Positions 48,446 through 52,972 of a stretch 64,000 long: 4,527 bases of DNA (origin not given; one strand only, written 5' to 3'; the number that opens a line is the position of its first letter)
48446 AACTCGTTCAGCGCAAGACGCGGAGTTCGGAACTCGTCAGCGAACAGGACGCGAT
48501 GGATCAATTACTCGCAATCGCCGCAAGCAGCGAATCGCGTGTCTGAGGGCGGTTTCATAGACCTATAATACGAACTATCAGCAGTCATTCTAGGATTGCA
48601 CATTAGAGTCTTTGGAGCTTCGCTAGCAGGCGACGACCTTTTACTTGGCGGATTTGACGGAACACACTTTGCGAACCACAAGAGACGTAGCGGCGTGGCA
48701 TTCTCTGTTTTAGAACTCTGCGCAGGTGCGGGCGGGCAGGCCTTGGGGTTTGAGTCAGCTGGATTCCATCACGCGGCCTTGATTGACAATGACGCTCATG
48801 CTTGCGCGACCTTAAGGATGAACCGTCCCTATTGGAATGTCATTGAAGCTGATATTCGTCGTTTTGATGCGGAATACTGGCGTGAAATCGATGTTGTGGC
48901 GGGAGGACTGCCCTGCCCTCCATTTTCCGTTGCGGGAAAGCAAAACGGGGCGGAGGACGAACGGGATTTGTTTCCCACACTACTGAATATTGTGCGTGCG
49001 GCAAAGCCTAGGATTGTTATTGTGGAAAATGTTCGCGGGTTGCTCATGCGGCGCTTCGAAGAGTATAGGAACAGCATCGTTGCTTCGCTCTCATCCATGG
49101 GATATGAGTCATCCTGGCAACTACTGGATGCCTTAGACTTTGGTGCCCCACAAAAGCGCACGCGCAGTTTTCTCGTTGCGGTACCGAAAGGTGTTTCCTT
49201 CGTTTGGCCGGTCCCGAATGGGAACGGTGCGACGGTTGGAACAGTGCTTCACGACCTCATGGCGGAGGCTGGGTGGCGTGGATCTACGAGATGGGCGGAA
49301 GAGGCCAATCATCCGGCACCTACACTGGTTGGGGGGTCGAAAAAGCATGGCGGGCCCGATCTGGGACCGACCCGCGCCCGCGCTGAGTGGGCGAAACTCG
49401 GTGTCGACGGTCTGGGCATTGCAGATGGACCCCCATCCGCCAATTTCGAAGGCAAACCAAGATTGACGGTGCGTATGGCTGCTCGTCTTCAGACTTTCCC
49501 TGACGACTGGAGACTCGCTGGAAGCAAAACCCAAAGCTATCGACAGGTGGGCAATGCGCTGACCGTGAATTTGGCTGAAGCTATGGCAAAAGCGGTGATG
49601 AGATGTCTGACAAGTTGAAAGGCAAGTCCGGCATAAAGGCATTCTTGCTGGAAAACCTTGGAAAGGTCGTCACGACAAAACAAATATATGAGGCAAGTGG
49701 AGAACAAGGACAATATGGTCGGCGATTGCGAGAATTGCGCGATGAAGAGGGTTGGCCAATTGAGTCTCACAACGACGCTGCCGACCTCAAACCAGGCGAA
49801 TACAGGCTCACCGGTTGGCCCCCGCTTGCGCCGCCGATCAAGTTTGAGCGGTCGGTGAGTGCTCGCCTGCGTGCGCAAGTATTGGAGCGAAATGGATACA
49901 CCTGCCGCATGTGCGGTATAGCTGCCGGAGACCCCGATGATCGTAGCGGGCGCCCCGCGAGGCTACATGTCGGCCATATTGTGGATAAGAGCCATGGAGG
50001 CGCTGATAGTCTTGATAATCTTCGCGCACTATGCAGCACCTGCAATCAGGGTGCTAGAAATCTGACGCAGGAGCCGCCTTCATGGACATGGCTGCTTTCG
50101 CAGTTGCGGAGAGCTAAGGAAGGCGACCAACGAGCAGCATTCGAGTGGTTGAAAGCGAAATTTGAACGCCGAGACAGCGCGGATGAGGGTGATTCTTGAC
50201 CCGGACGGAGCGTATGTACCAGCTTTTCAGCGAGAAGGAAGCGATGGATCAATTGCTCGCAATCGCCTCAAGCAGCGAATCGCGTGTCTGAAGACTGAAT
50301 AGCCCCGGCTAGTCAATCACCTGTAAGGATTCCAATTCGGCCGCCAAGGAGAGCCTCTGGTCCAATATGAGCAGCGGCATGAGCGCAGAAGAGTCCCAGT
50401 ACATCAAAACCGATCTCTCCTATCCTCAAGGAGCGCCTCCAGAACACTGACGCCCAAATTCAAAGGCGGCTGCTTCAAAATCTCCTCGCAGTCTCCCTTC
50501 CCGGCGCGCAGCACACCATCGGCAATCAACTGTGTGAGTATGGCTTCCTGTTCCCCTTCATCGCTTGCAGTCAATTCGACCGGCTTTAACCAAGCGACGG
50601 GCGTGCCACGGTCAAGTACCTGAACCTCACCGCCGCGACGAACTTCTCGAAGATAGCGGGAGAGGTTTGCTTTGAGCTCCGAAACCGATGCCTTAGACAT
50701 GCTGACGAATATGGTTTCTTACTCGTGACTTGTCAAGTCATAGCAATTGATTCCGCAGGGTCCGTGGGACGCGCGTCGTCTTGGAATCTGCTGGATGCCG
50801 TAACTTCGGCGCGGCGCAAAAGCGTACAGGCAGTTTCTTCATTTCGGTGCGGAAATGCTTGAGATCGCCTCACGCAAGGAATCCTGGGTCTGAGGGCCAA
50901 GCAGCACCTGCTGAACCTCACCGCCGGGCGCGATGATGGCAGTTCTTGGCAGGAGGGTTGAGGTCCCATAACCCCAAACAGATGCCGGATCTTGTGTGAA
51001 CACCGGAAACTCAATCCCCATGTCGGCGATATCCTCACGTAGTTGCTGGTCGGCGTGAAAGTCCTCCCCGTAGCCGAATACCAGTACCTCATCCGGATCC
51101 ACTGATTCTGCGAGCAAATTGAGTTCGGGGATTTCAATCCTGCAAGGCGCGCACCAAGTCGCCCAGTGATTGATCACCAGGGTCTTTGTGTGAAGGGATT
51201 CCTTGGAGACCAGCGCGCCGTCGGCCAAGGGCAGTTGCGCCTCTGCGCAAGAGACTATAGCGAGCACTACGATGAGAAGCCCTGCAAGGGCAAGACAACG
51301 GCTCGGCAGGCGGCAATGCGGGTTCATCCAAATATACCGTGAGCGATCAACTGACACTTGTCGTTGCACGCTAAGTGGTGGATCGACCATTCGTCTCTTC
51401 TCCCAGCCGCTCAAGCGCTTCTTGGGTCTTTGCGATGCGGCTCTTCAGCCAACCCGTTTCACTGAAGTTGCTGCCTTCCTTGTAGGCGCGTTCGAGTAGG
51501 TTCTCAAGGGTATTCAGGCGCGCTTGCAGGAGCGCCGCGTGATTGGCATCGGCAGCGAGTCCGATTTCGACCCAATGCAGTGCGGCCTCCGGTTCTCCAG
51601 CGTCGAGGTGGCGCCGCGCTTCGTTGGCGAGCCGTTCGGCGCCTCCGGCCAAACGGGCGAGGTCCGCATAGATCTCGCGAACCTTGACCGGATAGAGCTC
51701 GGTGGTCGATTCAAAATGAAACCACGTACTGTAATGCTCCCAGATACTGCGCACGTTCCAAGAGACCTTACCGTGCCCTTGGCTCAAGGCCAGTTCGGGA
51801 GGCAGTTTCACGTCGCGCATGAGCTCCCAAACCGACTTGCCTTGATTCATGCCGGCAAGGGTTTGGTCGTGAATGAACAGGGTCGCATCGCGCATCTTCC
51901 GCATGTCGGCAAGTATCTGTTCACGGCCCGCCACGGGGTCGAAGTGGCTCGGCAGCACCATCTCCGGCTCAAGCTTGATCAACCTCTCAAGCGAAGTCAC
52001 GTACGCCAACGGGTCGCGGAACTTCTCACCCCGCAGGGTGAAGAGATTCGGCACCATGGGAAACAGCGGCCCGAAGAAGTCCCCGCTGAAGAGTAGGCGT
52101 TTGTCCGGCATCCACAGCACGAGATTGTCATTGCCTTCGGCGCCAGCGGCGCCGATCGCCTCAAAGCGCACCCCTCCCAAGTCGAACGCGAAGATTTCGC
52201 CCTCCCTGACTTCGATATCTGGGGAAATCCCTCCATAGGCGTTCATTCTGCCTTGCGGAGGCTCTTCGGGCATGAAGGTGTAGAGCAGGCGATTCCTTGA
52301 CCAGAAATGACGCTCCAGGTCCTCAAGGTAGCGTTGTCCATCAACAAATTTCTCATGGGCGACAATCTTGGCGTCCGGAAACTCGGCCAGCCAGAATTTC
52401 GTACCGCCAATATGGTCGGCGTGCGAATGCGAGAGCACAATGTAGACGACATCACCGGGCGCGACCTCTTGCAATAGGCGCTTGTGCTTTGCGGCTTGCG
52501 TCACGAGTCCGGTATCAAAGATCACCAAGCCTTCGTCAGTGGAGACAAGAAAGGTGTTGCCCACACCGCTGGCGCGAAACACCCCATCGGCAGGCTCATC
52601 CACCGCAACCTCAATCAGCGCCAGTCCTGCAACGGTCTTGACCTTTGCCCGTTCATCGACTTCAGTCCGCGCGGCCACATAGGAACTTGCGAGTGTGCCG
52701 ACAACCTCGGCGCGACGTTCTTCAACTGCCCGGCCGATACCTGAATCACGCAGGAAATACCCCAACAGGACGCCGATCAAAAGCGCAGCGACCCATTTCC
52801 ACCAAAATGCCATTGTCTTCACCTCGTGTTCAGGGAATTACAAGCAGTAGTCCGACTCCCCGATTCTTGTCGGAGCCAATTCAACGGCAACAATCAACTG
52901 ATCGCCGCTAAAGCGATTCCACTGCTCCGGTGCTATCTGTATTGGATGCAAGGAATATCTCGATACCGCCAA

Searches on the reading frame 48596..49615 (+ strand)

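Call 69: search_protein_families(library=pfam, proteins=[window:48596-49615:+], max_evalue=0.00001)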
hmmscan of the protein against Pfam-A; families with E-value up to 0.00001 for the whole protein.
window:48596-49615:+ (340 aa): 1 family
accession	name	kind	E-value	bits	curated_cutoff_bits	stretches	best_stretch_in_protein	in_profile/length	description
PF00145.23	DNA_methylase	-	3.8e-67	227.5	22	1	36-334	1-322/324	C-5 cytosine-specific DNA methylase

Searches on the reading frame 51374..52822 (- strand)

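Call 69: search_protein_families(library=pfam, proteins=[window:51374-52822:-], max_evalue=0.00001)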
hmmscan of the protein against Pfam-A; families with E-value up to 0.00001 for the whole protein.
window:51374-52822:- (483 aa): 3 families
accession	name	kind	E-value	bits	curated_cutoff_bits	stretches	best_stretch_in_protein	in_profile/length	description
PF00753.33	Lactamase_B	-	4.7e-26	92.4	22.7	1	87-293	5-196/196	Metallo-beta-lactamase superfamily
PF14863.12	Alkyl_sulf_dimr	-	9.9e-14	52.4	26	1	333-444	4-118/139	Alkyl sulfatase dimerisation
PF19583.5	ODP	-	1.3e-06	28.8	27.2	0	89-158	4-74/194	ODP family beta lactamase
